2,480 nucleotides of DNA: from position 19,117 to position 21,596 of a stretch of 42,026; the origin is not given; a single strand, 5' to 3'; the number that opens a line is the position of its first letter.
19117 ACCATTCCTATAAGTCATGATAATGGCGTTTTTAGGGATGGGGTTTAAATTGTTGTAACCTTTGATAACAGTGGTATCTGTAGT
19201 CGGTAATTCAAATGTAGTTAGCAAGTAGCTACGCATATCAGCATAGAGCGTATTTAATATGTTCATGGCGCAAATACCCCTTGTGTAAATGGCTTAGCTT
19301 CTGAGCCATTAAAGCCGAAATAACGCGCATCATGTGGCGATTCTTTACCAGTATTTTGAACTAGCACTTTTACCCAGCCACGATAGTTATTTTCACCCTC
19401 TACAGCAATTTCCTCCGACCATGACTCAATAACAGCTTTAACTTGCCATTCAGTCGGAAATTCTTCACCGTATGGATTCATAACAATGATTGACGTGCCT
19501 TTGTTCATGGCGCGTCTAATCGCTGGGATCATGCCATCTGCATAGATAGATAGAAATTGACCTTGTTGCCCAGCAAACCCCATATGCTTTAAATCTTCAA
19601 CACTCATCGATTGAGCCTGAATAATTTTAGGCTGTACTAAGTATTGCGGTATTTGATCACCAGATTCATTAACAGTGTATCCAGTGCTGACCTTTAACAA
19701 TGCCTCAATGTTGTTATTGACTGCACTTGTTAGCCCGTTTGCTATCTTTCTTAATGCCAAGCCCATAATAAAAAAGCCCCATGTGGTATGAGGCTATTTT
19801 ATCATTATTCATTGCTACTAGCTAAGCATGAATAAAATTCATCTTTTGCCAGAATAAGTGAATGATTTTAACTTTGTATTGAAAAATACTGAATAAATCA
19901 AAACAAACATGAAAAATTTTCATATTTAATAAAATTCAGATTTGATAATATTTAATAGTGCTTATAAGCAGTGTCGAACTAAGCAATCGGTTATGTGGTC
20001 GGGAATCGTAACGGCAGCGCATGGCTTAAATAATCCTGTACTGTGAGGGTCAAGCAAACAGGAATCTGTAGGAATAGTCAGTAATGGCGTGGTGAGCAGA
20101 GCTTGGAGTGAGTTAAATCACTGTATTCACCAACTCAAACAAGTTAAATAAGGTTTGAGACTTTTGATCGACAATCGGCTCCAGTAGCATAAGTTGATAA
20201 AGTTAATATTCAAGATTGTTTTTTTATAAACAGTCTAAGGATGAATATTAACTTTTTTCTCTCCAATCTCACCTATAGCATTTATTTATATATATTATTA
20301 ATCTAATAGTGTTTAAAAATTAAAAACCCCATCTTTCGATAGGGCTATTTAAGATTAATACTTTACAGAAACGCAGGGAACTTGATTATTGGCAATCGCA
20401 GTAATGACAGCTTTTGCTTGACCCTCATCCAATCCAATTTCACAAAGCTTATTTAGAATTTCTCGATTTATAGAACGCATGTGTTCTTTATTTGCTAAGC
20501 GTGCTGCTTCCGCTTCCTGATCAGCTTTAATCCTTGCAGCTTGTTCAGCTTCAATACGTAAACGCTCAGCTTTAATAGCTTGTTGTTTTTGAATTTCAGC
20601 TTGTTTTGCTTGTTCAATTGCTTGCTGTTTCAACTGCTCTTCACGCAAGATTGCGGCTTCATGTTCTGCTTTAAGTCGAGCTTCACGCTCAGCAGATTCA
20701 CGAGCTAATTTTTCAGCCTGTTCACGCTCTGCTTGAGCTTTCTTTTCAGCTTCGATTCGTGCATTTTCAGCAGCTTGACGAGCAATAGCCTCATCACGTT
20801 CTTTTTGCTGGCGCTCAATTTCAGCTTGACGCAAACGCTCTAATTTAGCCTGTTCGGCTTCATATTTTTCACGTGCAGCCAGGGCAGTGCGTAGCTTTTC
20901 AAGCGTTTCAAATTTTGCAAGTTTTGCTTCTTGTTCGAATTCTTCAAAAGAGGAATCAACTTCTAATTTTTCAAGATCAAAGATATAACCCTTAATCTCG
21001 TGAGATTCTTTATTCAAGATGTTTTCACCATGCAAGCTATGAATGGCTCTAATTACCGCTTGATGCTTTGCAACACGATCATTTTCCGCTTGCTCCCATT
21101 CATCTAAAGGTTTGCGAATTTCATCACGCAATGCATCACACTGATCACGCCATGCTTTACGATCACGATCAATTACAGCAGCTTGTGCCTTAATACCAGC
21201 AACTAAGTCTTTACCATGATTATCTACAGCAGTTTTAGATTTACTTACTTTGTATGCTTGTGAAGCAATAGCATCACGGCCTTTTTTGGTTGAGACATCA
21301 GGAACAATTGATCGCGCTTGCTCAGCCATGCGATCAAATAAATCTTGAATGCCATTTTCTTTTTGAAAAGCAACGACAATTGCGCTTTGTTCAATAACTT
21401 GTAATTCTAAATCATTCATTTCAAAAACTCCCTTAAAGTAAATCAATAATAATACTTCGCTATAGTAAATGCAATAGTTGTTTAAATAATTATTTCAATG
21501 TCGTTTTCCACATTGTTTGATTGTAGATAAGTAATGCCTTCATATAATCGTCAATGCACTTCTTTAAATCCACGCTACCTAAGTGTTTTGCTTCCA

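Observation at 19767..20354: ORF-free 590-bp locus inside the structural gene block, bracketed by a promoter-like motif and terminators: candidate phage ncRNA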

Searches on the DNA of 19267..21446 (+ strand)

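Call 7: search_dna_similar(query=window:19267-21446:+, collection=phages, mode=near, max_rows=30)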
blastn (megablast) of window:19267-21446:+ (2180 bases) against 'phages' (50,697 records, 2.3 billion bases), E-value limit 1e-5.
Records with a match: 47; places in all: 52; records where one place covers at least 80% of the query: 0.
Best place of each record, by identity: 80-90% 47.
By first word of the organism name: Acinetobacter 47.
By host as written in the record: Acinetobacter baumannii 24; - 4; Acinetobacter sp. 2; Acinetobacter baumannii AB2 2; Acinetobacter baumannii strain KZ-1102 1; Acinetobacter baumannii XH386 1; Acinetobacter baumannii Acb75 1; Acinetobacter baumannii AB10 1; and 11 more.
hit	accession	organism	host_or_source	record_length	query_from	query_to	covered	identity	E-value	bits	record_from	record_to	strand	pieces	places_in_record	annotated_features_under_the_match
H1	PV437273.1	Acinetobacter phage vB_AbaM_A72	Acinetobacter baumannii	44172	1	1035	40%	81.5%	5e-109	708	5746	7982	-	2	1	tail completion or Neck1 protein | head protein | hypothetical protein (x3)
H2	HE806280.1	Acinetobacter phage AP22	Acinetobacter baumannii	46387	1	1040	35%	83.3%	2e-93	698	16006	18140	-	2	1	hypothetical protein (x4)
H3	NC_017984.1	Acinetobacter phage AP22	Acinetobacter baumannii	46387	1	1040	35%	83.3%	2e-93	698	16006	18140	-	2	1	head protein | tail completion or Neck1 protein | hypothetical protein (x2)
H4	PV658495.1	Acinetobacter phage TT23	Acinetobacter baumannii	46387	1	1040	35%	83.3%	2e-93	698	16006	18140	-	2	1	head protein | tail completion or Neck1 protein | hypothetical protein (x4)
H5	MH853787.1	Acinetobacter phage vB_AbaM_IME284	sewage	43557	1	541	25%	81.2%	2e-117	429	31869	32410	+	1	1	hypothetical protein (x2)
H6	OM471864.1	Acinetobacter phage Cato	Acinetobacter baumannii strain KZ-1102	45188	1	538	25%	80.5%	4e-110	405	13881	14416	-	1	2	head-tail adaptor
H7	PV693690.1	Acinetobacter phage AB_NC1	Acinetobacter baumannii XH386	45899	6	535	24%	80.2%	3e-106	392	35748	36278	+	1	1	hypothetical protein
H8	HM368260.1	Acinetobacter phage AB1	Acinetobacter baumannii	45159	1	458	21%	80.9%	3e-96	359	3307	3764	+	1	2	AB1gp06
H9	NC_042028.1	Acinetobacter phage AB1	Acinetobacter baumannii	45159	1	458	21%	80.9%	3e-96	359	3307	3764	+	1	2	head protein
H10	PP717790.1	Acinetobacter phage VB_AB_Acb75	Acinetobacter baumannii Acb75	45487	7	458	21%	81.1%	3e-96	359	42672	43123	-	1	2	head protein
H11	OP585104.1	Acinetobacter phage vB_AbaM_BP10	Acinetobacter baumannii AB10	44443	1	389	18%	85.3%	1e-109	403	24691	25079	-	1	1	hypothetical protein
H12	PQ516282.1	Acinetobacter phage vB_AQ1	Acinetobacter sp.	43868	1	389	18%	85.1%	7e-108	398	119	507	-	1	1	none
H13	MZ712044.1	Acinetobacter phage BUCT629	Acinetobacter baumannii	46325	630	1035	19%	80.9%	3e-82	313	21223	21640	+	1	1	none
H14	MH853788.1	Acinetobacter phage vB_AbaM_IME512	sewage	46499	630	1035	19%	80.7%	1e-80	307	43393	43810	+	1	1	none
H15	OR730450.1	Acinetobacter phage HZY2308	Acinetobacter baumannii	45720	630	1035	19%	80.7%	1e-80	307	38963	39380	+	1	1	none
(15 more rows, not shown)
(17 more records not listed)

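Call 8: search_rna_families(source=window, start=19600, end=20500, threshold=evalue, max_evalue=10, show_alignments=3)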
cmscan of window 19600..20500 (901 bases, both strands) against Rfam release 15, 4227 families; matches with E-value up to 10: 6.
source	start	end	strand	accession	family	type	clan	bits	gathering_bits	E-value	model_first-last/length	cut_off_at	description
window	19767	19853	-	RF01859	Phe_leader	Cis-reg; leader;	-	25.8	55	0.071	1-125/125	no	Phenylalanine leader peptide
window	19988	20090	+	RF02932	Betaproteobacteria-1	Gene; sRNA;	-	23.4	49.4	0.039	1-120/120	no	Betaproteobacteria-1 RNA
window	20201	20255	+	RF03818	MIR7994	Gene; miRNA;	-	20.1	100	0.54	1-90/90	no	MIR7994 microRNA precursor family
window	19817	19890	+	RF00280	SNORD51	Gene; snRNA; snoRNA; CD-box;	CL00054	19.1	50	2.5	1-79/79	no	Small nucleolar RNA SNORD51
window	19771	19847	-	RF00078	MicA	Gene; sRNA;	-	17.3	41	7.6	1-75/75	no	MicA sRNA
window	19768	19807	-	RF00125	IS128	Gene; sRNA;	-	12.9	80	7.9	159-198/209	no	IS128 RNA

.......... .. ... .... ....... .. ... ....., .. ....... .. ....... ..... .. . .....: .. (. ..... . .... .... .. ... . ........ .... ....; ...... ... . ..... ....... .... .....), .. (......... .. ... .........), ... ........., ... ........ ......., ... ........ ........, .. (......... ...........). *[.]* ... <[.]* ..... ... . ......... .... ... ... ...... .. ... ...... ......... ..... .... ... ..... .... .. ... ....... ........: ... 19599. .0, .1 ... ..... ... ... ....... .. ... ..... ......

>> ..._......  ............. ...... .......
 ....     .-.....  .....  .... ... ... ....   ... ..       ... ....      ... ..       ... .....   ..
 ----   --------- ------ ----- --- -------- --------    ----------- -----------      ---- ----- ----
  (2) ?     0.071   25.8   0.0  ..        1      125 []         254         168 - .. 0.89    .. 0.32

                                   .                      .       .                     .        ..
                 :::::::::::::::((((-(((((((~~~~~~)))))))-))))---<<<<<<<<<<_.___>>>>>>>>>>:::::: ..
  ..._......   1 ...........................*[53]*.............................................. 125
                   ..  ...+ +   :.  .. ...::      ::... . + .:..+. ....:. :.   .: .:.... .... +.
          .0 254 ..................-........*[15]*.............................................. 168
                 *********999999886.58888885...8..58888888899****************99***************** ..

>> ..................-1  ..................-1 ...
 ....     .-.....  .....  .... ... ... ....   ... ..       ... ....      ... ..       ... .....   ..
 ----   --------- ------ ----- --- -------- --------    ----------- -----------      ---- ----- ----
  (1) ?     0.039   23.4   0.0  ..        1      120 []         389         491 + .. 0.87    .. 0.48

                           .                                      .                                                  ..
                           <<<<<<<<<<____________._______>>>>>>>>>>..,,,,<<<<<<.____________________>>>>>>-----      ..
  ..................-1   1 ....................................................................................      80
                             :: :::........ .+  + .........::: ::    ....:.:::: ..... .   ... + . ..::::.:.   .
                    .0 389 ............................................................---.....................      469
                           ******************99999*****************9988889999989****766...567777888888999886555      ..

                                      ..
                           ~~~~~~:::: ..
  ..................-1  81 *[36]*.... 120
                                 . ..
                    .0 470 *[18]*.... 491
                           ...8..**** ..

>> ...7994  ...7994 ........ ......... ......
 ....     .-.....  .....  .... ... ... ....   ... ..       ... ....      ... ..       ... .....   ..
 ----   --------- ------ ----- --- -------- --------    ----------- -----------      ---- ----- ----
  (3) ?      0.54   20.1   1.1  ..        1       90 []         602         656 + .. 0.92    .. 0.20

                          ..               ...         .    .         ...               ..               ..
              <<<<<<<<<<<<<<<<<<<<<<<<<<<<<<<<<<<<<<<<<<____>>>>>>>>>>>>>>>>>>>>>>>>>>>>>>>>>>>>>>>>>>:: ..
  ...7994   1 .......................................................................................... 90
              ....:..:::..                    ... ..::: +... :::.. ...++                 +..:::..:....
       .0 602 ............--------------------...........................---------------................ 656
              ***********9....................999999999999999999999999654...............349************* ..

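Call 9: search_dna_similar(query=window:19767-20354:+, collection=phages, mode=distant, max_rows=60)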
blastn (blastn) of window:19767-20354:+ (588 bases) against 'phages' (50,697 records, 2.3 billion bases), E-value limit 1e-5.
Records with a match: 45; places in all: 48; records where one place covers at least 80% of the query: 9.
Best place of each record, by identity: 80-90% 16; 60-80% 29.
By first word of the organism name: Acinetobacter 45.
By host as written in the record: Acinetobacter baumannii 23; - 4; Acinetobacter soli KZ-1 2; Acinetobacter baumannii AB2 2; Acinetobacter baumannii strain KZ-1102 1; Acinetobacter baumannii Acb75 1; Acinetobacter baumannii XH386 1; Acinetobacter baumannii ZWAb014 1; and 10 more.
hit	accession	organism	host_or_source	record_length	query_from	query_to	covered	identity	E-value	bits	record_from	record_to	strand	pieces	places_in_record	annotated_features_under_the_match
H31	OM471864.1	Acinetobacter phage Cato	Acinetobacter baumannii strain KZ-1102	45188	32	535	86%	77.8%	1e-98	366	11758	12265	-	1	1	tail protein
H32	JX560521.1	Acinetobacter phage phiAC-1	Acinetobacter soli KZ-1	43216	30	539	87%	76.0%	4e-92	343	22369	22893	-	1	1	none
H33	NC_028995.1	Acinetobacter phage phiAC-1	Acinetobacter soli KZ-1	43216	30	539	87%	76.0%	4e-92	343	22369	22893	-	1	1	none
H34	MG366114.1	Acinetobacter phage PBAB08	Acinetobacter baumannii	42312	27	535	87%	75.9%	7e-89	333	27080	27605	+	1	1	record has no annotation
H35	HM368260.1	Acinetobacter phage AB1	Acinetobacter baumannii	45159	32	535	86%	76.0%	2e-89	334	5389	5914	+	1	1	AB1gp09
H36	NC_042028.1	Acinetobacter phage AB1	Acinetobacter baumannii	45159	32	535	86%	76.0%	2e-89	334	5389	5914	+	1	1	tail completion or Neck1 protein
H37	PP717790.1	Acinetobacter phage VB_AB_Acb75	Acinetobacter baumannii Acb75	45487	32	535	86%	76.0%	2e-89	334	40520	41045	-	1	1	none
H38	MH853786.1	Acinetobacter phage vB_AbaM_IME285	sewage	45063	32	535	86%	75.1%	2e-82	312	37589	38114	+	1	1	none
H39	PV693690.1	Acinetobacter phage AB_NC1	Acinetobacter baumannii XH386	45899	32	535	86%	74.5%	1e-79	302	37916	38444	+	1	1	putative RNA polymerase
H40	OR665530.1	Acinetobacter phage SR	Acinetobacter baumannii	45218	124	535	70%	80.2%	1e-92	345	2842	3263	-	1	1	none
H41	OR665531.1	Acinetobacter phage NL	Acinetobacter baumannii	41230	124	535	70%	80.2%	1e-92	345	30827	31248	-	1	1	none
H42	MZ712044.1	Acinetobacter phage BUCT629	Acinetobacter baumannii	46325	124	535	70%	79.8%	2e-90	339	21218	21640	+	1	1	none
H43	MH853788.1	Acinetobacter phage vB_AbaM_IME512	sewage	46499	124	535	70%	79.5%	2e-89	334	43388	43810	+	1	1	none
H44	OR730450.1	Acinetobacter phage HZY2308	Acinetobacter baumannii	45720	124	535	70%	79.5%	2e-89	334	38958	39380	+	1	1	none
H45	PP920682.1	Acinetobacter phage P919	Acinetobacter baumannii ZWAb014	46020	124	535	70%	79.5%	2e-89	334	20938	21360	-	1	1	hypothetical protein (x2)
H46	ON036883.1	Acinetobacter phage Scipio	Acinetobacter baumannii strain LUH 5534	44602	124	535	70%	79.5%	2e-88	332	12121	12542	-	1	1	none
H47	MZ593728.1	Acinetobacter phage BUCT628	Acinetobacter sp.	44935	126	535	70%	79.7%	2e-89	335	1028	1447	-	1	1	none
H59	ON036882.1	Acinetobacter phage Brutus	Acinetobacter baumannii strain MAR ...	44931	126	535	70%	79.0%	1e-84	319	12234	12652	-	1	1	none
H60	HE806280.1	Acinetobacter phage AP22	Acinetobacter baumannii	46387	174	540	62%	83.4%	4e-98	363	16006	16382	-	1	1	none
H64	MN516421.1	Acinetobacter phage Bphi-R2919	Acinetobacter baumannii YMC18/02/R2919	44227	32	434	69%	75.5%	4e-67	260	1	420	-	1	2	hypothetical protein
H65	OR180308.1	Acinetobacter phage P711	Acinetobacter baumannii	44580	195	535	58%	83.0%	2e-88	332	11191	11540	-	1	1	none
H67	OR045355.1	Acinetobacter phage Ab31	Acinetobacter baumannii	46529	195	535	58%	82.9%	8e-88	329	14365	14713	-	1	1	hypothetical protein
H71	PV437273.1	Acinetobacter phage vB_AbaM_A72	Acinetobacter baumannii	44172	200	535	57%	82.9%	4e-86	324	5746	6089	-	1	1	hypothetical protein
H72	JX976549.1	Acinetobacter phage vB_AbaM-IME-AB2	Acinetobacter baumannii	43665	195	535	58%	81.5%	8e-82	309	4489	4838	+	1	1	none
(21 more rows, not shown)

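Call 12: get_annotated_region(hit=H31, flank=3000)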
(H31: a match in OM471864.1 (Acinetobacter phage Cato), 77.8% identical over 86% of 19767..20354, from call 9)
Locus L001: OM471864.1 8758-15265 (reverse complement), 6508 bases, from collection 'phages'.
description: Acinetobacter phage Cato, complete genome.
organism: Acinetobacter phage Cato (NCBI taxid 2918864)
taxonomy: Viruses; Duplodnaviria; Heunggongvirae; Uroviricota; Caudoviricetes; Obolenskvirus
host: Acinetobacter baumannii strain KZ-1102; source: sewage water; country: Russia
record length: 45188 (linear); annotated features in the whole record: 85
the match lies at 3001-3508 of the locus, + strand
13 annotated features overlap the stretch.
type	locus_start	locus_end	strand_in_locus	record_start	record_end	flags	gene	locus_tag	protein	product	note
CDS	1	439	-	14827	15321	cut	-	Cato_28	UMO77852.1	tail completion protein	-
CDS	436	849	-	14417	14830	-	-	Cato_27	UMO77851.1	cysteine protease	-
CDS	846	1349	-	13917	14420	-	-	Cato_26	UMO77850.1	head-tail adaptor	-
CDS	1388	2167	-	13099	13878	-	-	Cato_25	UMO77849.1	S-adenosyl-L-methionine-dependent methyltransferase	-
CDS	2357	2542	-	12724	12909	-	-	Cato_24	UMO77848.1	neck protein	-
CDS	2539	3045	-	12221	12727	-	-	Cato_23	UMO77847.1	tail protein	-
CDS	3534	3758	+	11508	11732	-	-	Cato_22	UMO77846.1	ribonuclease H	-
CDS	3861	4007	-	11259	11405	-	-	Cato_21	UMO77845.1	hypothetical protein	-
CDS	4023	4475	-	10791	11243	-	-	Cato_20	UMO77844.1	putative head tail connector protein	-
CDS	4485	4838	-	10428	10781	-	-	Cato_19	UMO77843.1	hypothetical protein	-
CDS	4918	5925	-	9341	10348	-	-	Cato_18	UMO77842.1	major capsid protein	-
CDS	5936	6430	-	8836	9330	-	-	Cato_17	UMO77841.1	capsid stabilizing protein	-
CDS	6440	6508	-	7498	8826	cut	-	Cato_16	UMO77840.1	prohead core protein protease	-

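Call 13: get_annotated_region(hit=H32, flank=2500)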
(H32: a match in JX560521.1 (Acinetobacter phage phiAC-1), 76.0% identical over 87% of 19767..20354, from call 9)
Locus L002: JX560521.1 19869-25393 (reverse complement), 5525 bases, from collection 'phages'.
description: Acinetobacter phage phiAC-1, complete genome.
organism: Acinetobacter phage phiAC-1 (NCBI taxid 1229760)
taxonomy: Viruses; Duplodnaviria; Heunggongvirae; Uroviricota; Caudoviricetes
host: Acinetobacter soli KZ-1; source: sewage water; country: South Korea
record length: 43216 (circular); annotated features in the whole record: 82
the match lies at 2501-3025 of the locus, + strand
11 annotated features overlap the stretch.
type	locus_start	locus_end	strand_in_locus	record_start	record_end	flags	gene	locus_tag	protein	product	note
CDS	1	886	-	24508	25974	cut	-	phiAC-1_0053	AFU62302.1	hypothetical protein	-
CDS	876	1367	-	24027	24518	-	-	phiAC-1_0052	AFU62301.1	hypothetical protein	-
CDS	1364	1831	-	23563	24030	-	-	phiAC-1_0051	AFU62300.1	hypothetical protein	-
CDS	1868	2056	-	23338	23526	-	-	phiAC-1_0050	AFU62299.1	hypothetical protein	-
CDS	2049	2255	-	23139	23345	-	-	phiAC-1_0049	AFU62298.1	hypothetical protein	-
CDS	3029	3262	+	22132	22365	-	-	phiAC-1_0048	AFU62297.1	hypothetical protein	-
CDS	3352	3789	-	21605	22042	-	-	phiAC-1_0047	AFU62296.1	hypothetical protein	-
CDS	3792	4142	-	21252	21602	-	-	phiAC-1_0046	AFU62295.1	hypothetical protein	-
CDS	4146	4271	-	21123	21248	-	-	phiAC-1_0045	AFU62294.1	hypothetical protein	-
CDS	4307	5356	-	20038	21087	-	-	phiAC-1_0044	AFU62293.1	hypothetical protein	-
CDS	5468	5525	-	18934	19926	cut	-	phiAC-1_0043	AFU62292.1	putative capsid protein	-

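Call 14: get_annotated_region(hit=H35, flank=2500)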
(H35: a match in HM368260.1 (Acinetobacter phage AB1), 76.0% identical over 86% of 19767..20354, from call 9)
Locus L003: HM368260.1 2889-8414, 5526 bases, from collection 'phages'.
description: Acinetobacter phage AB1, complete genome.
organism: Acinetobacter phage AB1 (NCBI taxid 889876)
taxonomy: Viruses; Duplodnaviria; Heunggongvirae; Uroviricota; Caudoviricetes; Obolenskvirus; Obolenskvirus AB1
host: Acinetobacter baumannii; source: -; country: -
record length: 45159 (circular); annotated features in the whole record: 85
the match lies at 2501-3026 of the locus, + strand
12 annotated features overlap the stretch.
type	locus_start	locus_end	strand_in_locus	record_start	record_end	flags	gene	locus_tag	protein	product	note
CDS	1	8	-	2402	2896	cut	-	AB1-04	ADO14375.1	AB1gp04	similar to OP2_ORF3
CDS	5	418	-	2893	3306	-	-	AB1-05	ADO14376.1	AB1gp05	-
CDS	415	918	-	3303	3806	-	-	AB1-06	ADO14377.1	AB1gp06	-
CDS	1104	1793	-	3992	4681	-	-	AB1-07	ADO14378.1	AB1gp07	-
CDS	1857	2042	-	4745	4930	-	-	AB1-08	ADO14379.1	AB1gp08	-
CDS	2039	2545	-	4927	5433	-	-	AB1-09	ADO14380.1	AB1gp09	putative RNA polymerase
CDS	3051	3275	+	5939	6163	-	-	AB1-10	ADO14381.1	AB1gp10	-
CDS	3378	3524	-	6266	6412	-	-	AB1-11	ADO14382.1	AB1gp11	-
CDS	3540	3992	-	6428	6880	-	-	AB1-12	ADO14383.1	AB1gp12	similar to OP2_ORF6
CDS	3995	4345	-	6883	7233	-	-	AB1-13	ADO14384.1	AB1gp13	-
CDS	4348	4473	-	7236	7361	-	-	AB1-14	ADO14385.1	AB1gp14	-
CDS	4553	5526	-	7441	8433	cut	-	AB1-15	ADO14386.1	AB1gp15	putative structural protein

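Call 15: get_annotated_region(hit=H60, flank=2500)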
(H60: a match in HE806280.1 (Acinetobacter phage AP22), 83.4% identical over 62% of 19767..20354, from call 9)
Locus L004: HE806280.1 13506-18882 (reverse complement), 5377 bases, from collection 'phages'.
description: Acinetobacter bacteriophage AP22, complete genome.
organism: Acinetobacter phage AP22 (NCBI taxid 1187128)
taxonomy: Viruses; Duplodnaviria; Heunggongvirae; Uroviricota; Caudoviricetes; Obolenskvirus; Obolenskvirus AP22
host: Acinetobacter baumannii; source: -; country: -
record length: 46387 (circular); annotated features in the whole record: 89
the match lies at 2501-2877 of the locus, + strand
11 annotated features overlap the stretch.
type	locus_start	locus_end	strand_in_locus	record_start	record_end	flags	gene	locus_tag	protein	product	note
CDS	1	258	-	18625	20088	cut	-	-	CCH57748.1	conserved hypothetical protein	ORF40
CDS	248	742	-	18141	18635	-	-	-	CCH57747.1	hypothetical protein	ORF39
CDS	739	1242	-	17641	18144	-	-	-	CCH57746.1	hypothetical protein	ORF38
CDS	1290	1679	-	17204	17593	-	-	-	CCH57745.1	hypothetical protein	ORF37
CDS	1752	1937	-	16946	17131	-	-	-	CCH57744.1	hypothetical protein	ORF36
CDS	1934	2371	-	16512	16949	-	-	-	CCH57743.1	hypothetical protein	ORF35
CDS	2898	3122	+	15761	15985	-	-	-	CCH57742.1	hypothetical protein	ORF34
CDS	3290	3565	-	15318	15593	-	-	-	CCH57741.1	hypothetical protein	ORF33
CDS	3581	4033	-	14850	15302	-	-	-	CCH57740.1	hypothetical protein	ORF32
CDS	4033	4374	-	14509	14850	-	-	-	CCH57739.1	hypothetical protein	ORF31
CDS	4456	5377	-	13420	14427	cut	-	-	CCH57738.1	putative capsid protein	ORF30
